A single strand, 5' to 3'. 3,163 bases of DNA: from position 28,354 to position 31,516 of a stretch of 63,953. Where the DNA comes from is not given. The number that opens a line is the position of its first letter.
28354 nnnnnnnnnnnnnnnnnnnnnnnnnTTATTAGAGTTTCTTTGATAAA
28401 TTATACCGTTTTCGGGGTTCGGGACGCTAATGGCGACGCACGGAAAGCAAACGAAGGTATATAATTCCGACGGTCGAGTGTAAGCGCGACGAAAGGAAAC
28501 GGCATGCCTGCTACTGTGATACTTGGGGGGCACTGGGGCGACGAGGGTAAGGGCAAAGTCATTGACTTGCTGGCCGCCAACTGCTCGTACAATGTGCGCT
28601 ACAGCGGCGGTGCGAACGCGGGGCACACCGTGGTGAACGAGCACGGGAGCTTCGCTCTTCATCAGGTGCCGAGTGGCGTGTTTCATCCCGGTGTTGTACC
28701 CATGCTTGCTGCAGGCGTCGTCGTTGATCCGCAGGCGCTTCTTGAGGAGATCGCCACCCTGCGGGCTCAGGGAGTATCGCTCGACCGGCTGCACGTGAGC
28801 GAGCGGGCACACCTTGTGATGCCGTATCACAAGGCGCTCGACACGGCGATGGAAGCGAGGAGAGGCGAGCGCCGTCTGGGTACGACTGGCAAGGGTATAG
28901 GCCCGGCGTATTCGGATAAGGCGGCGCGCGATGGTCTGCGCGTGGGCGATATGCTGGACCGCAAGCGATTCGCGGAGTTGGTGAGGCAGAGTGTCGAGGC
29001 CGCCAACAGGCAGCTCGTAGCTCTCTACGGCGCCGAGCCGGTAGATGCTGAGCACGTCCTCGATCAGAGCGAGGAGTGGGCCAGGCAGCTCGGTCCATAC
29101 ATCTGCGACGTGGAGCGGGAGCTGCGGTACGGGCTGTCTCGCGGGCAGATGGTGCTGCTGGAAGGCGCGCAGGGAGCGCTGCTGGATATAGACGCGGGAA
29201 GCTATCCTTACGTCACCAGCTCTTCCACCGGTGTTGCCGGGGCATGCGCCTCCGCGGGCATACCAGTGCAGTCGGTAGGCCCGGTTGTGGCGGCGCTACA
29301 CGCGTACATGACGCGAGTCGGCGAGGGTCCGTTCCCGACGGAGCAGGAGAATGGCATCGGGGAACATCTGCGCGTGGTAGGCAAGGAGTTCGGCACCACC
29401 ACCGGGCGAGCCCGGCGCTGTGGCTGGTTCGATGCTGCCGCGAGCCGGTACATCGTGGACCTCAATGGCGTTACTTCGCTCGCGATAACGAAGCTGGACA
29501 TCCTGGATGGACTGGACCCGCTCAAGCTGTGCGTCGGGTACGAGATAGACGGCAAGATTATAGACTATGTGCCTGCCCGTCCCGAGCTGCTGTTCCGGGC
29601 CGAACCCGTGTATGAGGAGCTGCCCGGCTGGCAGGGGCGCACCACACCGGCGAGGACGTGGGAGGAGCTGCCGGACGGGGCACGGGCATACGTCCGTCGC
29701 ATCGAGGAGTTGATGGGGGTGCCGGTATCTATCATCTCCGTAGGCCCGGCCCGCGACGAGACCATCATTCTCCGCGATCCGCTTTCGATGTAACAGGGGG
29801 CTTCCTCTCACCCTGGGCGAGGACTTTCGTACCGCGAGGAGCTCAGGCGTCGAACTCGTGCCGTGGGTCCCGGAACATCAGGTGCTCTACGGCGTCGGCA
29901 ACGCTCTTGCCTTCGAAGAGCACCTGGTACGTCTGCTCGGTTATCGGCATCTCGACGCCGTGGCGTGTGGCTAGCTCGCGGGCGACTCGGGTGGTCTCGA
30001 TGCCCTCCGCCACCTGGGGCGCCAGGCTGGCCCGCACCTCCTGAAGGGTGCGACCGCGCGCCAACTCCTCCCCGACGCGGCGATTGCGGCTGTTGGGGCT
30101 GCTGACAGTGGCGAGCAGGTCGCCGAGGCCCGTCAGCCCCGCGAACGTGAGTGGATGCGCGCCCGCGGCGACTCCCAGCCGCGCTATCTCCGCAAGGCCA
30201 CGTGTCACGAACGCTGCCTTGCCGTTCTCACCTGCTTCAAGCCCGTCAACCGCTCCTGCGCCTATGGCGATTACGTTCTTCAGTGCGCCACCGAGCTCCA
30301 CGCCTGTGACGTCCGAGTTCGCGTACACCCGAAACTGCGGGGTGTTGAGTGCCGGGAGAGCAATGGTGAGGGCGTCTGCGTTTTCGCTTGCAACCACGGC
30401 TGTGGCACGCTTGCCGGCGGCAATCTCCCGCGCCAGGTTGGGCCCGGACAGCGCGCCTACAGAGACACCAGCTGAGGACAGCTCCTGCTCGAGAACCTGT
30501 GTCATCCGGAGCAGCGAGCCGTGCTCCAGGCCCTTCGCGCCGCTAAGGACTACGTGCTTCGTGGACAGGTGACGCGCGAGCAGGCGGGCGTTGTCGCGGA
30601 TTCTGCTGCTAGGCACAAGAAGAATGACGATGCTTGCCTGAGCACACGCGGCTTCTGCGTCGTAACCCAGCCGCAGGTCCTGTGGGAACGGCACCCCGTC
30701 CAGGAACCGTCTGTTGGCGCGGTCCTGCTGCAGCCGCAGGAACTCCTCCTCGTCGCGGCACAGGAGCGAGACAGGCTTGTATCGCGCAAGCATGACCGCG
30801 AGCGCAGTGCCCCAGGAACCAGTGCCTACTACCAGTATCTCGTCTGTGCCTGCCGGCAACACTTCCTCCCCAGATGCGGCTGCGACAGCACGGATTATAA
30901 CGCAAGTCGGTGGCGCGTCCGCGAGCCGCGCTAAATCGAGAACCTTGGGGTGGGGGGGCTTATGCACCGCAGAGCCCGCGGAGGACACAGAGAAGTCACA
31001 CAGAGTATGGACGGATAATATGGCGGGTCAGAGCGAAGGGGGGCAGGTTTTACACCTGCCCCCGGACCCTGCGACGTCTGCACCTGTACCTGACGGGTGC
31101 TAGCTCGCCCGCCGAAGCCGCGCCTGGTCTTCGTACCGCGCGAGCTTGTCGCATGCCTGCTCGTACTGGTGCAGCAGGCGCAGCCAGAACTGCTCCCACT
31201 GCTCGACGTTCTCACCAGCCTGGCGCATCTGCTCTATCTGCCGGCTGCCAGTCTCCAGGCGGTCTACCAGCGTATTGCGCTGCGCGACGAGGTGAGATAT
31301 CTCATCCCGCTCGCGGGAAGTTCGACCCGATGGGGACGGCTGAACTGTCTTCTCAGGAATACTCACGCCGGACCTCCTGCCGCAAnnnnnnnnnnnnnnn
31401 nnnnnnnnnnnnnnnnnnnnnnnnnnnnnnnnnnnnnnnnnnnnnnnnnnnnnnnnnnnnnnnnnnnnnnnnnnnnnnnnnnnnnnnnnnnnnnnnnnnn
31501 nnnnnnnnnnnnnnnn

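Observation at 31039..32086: Two-gene operon behind a textbook promoter and LexA box, encoding a Rad52/Sak-like annealing-protein candidate outside any prophage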

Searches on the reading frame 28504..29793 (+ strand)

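Call 83: search_protein_families(library=pfam, proteins=[window:28504-29793:+], max_evalue=0.00001)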
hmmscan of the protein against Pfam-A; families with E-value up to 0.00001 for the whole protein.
window:28504-29793:+ (429 aa): 1 family
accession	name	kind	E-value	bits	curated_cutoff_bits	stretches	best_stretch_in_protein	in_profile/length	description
PF00709.27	Adenylsucc_synt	-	2.1e-167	557.5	27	1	5-421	1-416/416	Adenylosuccinate synthetase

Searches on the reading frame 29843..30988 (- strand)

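Call 83: search_protein_families(library=pfam, proteins=[window:29843-30988:-], max_evalue=0.00001)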
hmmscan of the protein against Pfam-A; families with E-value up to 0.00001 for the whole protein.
window:29843-30988:- (381 aa): 3 families
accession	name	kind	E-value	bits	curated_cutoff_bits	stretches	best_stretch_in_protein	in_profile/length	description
PF07479.19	NAD_Gly3P_dh_C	-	8.9e-54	182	25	1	226-368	1-142/142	NAD-dependent glycerol-3-phosphate dehydrogenase C-terminus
PF01210.29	NAD_Gly3P_dh_N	-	1.1e-38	133.2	23.1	1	51-205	2-156/158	NAD-dependent glycerol-3-phosphate dehydrogenase N-terminus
PF20618.3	GPD_NAD_C_bact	-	4.4e-18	66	27.6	1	286-352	1-65/66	Bacterial GPD, NAD-dependent C-terminal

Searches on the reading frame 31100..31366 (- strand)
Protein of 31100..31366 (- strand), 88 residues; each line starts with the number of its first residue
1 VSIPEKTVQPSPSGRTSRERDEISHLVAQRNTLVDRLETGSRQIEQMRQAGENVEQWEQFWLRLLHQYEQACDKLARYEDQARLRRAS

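Call 3: search_protein_families(library=pfam, proteins=[window:31100-31366:-], max_evalue=1)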
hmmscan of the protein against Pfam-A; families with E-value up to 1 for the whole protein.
window:31100-31366:- (88 aa): 7 families
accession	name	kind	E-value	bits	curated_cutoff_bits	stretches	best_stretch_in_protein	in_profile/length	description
PF08654.15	DASH_Dad2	-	0.0016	19.2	26.9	1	18-82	9-73/99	DASH complex subunit Dad2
PF20985.2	Legum_prodom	-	0.024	15.3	25.2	1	18-79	8-69/97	Legumain, prodomain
PF08988.15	T3SS_needle_E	-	0.03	15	22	1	21-71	6-56/67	Type III secretion system, cytoplasmic E component of needle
PF04714.18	BCL_N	-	0.064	13.6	25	1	36-64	5-36/49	BCL7, N-terminal conserver region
PF18595.6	Nuf2_DHR10-like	-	0.13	12.8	28.4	1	39-87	58-106/117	Nuf2, DHR10-like domain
PF15318.11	Bclt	-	0.19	12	25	1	22-86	127-191/195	Putative Bcl-2 like protein of testis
PF20042.4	DUF6444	-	0.2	12.8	27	0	52-83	13-42/85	Family of unknown function (DUF6444)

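Call 4: search_protein_families(library=phrogs, proteins=[window:31100-31366:-], max_evalue=1)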
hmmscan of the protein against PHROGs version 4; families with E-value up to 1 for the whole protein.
window:31100-31366:- (88 aa): 1 family
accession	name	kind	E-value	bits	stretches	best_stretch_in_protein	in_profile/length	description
phrog_29312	-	tail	0.024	14.4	1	30-75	212-260/558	tail length tape measure protein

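Call 5: search_protein_families(library=ncbifam, proteins=[window:31100-31366:-], max_evalue=1)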
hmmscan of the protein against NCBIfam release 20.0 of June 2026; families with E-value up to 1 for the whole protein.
window:31100-31366:- (88 aa): 0 families

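Call 59: find_homologous_proteins(query=window:31100-31366:-, max_evalue=0.01)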
Query window:31100-31366:- (88 aa): 11 proteins with E <= 0.01 among 11 candidates.
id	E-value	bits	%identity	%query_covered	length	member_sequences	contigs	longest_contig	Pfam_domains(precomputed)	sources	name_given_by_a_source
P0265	3.9e-50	185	99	100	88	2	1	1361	-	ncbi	-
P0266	6.5e-36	139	77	100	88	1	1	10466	-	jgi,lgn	jgi:hypothetical protein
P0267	2.2e-33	131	69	100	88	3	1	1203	-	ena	-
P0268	9.8e-32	126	67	100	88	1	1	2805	-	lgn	-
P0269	6.4e-31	124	68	100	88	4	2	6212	-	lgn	-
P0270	1.1e-30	123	69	100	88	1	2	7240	-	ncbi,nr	ncbi:MAG: hypothetical protein M3P51_11510 [Chloroflexota bacterium]|nr:hypothetical protein [Chloro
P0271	1.7e-30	122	69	100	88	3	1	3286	-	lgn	-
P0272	2.9e-30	121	67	100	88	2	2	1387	-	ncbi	-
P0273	3.0e-29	118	64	100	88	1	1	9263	-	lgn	-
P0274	6.7e-29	117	65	95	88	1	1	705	-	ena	-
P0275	9.2e-27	110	67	86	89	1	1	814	-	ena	-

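Call 86: search_protein_families(library=padloc, proteins=[window:31100-31366:-], max_evalue=0.1)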
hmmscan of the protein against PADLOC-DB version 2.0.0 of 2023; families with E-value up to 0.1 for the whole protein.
window:31100-31366:- (88 aa): 0 families
